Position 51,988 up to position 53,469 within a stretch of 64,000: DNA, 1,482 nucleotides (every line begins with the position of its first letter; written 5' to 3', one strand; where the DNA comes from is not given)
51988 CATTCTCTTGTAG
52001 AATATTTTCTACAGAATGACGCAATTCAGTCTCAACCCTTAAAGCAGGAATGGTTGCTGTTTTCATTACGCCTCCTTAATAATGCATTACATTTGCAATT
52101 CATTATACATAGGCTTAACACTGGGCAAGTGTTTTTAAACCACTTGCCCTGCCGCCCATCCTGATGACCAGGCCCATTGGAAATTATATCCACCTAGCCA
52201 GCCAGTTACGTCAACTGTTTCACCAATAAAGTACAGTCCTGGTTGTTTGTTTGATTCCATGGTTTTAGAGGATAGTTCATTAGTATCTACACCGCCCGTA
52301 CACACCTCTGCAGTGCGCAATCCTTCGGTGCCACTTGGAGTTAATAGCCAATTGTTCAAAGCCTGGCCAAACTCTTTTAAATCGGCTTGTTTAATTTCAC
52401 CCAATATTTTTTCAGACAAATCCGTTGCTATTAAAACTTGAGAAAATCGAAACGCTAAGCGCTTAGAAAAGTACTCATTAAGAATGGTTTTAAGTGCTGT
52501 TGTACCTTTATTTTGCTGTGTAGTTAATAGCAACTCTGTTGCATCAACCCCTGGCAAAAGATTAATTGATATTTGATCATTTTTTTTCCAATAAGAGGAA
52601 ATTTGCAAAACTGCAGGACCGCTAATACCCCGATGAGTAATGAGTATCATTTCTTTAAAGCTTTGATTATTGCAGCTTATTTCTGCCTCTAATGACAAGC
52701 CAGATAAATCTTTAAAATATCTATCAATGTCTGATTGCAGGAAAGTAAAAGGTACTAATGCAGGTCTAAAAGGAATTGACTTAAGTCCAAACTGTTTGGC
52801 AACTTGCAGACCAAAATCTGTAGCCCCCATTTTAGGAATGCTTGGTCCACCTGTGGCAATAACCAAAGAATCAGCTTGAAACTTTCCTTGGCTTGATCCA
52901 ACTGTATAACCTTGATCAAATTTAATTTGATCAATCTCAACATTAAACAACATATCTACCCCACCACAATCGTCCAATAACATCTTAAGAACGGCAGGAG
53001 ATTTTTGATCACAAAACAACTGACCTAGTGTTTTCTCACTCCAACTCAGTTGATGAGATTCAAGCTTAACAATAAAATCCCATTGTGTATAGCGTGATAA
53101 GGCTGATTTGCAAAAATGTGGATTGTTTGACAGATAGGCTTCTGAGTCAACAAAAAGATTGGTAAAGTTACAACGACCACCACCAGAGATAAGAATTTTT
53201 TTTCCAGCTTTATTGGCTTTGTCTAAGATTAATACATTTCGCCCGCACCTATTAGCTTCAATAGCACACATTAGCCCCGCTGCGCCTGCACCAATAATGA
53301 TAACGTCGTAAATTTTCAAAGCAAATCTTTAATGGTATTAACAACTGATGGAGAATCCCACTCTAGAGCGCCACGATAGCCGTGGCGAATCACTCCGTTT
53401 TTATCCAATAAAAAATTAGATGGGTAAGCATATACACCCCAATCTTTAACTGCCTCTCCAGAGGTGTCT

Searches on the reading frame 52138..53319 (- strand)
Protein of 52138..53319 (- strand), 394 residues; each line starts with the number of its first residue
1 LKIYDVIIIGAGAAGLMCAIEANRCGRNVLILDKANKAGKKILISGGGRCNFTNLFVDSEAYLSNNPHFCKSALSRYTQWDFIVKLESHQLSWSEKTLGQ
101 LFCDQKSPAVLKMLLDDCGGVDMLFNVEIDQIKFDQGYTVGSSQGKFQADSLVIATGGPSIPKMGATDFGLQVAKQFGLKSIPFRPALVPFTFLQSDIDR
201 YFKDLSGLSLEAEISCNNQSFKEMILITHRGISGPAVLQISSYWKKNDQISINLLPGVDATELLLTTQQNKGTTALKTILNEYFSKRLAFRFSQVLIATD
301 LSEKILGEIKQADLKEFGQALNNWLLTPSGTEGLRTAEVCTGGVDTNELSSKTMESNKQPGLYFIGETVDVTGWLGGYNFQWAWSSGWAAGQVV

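Call 31: search_protein_families(library=pfam, proteins=[window:52138-53319:-], max_evalue=1)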
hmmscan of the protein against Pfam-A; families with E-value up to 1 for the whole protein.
window:52138-53319:- (394 aa): 14 families
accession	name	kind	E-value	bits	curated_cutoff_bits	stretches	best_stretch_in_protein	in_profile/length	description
PF03486.20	HI0933_like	-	9.5e-85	284.4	50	1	5-392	2-243/244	HI0933-like protein Rossmann domain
PF22780.1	HI0933_like_1st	-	1.3e-35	123.2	27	1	185-339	1-165/165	HI0933-like protein barrel and H2TH domain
PF00890.30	FAD_binding_2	-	1.6e-12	47.8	20.4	1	5-48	1-44/414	FAD binding domain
PF13738.12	Pyr_redox_3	-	6.5e-10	39.2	30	2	7-36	1-31/305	Pyridine nucleotide-disulphide oxidoreductase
PF07992.20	Pyr_redox_2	-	1.8e-09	37.9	26.1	1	4-160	1-111/291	Pyridine nucleotide-disulphide oxidoreductase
PF01266.30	DAO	-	4.3e-09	36.8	27.9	1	5-39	1-35/353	FAD dependent oxidoreductase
PF12831.13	FAD_oxidored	-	2e-07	31.1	27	1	5-140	1-126/416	FAD dependent oxidoreductase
PF01134.28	GIDA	-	5.8e-07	29.3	22.1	2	5-33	1-29/391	Glucose inhibited division protein A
PF13450.12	NAD_binding_8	-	1.2e-05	25.9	21.9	1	8-39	1-32/68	NAD(P)-binding Rossmann-like domain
PF01494.25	FAD_binding_3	-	0.00071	19.3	22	1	4-38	2-36/349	FAD binding domain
PF01262.27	AlaDh_PNT_C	-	0.0021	18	23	1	5-41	30-66/214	Alanine dehydrogenase/PNT, C-terminal domain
PF01946.23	Thi4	-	0.004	16.8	26.2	1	4-61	18-73/235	Thi4 family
PF05834.18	Lycopene_cycl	-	0.0057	16.2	23.4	1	5-37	1-35/380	Lycopene cyclase protein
PF00070.33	Pyr_redox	-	0.011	16.7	22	1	6-38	2-34/82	Pyridine nucleotide-disulphide oxidoreductase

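Call 72: search_protein_families(library=ncbifam, proteins=[window:52138-53319:-], max_evalue=0.01)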
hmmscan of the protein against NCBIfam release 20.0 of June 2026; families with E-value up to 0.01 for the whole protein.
window:52138-53319:- (394 aa): 91 families (the best 25 are shown)
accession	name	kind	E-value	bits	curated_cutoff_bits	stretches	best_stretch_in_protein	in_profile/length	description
TIGR00275.1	TIGR00275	subfamily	9.2e-116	387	183.8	1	6-392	1-401/401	aminoacetone oxidase family FAD-binding enzyme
TIGR03862.1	flavo_PP4765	subfamily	8.1e-16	57.8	242.65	1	141-393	122-370/376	TIGR03862 family flavoprotein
NF006130.0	PRK08274.1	equivalog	1.2e-08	34.2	369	1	2-53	4-49/467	FAD-dependent tricarballylate dehydrogenase TcuA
TIGR01813.1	flavo_cyto_c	subfamily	1.2e-08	34.1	285.45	1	5-51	1-48/444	flavocytochrome c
TIGR02032.1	GG-red-SF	subfamily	7.7e-08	32.4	158.8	1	4-41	1-38/297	geranylgeranyl reductase family protein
TIGR03143.1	AhpF_homolog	hypoth_equivalog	3.3e-07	29.3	687.65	1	2-40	3-41/555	putative alkyl hydroperoxide reductase F subunit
NF004943.0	PRK06292.2-1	equivalog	4.2e-07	29.1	432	1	2-46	2-46/456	dihydrolipoyl dehydrogenase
TIGR04018.1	Bthiol_YpdA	hypoth_equivalog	8e-07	28.2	339.9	1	5-36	1-32/316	YpdA family putative bacillithiol disulfide reductase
NF053676.1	4oxCHCAChcC1Cy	equivalog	1.4e-06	27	1000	1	4-48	2-46/528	4-oxocyclohexanecarboxylate 2-dehydrogenase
NF005064.0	PRK06481.1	equivalog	1.5e-06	27.2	542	1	3-48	61-106/506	flavocytochrome c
NF009476.0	PRK12839.1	equivalog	1.5e-06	26.6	940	1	4-58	9-63/572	FAD-dependent oxidoreductase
NF005531.0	PRK07190.1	equivalog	2.2e-06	26.6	530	1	2-37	4-39/487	FAD-binding protein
NF009478.0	PRK12844.1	equivalog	2.7e-06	26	789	1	3-48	8-53/559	3-ketosteroid-delta-1-dehydrogenase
TIGR01292.1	TRX_reduct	equivalog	2.8e-06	26.4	343.45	1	4-40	1-37/300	thioredoxin-disulfide reductase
NF005882.1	PRK07843.1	equivalog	3e-06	25.9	788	1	4-48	2-46/547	3-oxosteroid 1-dehydrogenase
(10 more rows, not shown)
